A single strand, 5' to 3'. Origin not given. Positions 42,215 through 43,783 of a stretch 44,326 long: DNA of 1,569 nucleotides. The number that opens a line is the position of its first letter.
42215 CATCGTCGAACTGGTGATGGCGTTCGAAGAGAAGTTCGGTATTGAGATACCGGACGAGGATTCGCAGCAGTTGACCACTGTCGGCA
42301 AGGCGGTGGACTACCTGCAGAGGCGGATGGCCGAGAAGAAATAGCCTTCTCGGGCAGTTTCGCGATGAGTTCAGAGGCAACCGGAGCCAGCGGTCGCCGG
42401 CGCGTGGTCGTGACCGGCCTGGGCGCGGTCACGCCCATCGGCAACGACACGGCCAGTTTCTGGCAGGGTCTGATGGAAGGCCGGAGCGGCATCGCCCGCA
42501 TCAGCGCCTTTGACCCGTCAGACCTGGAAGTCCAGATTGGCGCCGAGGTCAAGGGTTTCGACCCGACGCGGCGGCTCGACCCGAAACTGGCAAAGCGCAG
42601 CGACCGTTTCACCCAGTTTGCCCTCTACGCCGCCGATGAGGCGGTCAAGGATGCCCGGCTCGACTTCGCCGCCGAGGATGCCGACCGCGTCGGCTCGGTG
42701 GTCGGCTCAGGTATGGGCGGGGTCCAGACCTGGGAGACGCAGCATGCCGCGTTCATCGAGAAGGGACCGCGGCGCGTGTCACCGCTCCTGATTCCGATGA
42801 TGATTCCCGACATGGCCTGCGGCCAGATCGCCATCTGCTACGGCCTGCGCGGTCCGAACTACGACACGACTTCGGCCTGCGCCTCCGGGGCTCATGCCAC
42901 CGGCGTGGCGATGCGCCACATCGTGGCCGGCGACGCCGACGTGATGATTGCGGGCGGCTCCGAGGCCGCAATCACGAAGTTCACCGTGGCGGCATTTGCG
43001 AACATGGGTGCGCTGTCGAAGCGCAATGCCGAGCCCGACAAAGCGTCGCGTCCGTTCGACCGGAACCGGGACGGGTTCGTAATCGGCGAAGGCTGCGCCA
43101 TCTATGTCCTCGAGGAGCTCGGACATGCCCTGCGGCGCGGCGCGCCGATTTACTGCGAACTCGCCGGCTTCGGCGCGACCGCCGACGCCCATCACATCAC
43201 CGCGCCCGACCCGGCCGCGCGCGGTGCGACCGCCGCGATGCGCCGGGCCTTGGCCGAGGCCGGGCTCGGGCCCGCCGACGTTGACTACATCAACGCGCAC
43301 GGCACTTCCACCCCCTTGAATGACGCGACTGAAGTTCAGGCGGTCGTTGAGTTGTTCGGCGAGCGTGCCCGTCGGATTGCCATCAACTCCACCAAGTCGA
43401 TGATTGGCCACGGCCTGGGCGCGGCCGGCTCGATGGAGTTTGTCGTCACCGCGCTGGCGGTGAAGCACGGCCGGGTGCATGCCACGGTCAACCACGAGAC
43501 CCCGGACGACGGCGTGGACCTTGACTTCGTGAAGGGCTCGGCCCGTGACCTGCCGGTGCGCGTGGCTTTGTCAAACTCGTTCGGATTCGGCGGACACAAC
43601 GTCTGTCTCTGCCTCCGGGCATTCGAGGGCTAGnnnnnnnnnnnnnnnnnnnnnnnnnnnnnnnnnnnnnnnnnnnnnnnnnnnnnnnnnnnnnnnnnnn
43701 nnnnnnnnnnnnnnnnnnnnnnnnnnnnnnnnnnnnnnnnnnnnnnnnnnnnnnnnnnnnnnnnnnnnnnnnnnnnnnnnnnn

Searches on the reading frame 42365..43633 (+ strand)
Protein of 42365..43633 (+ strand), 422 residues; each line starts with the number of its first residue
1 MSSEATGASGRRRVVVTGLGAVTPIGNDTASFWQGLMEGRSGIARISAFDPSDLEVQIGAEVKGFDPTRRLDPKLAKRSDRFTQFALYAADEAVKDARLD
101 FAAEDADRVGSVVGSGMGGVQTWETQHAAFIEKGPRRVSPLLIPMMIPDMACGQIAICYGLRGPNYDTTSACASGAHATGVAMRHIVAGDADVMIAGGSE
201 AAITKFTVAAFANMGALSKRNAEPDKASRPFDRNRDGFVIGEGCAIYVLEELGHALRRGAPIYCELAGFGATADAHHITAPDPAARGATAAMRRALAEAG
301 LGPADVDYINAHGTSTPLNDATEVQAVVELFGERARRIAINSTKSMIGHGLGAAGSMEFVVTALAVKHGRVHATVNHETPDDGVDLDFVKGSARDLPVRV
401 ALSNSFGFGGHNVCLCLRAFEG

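Call 66: search_protein_families(library=pfam, proteins=[window:42365-43633:+], max_evalue=0.00001)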
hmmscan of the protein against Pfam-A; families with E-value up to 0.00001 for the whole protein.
window:42365-43633:+ (422 aa): 2 families
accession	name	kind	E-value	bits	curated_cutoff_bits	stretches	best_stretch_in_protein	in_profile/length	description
PF00109.32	ketoacyl-synt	-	3e-60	204.4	20.8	1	12-253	2-250/252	Beta-ketoacyl synthase, N-terminal domain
PF02801.28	Ketoacyl-synt_C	-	2.5e-37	128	20.8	1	263-377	1-118/119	Beta-ketoacyl synthase, C-terminal domain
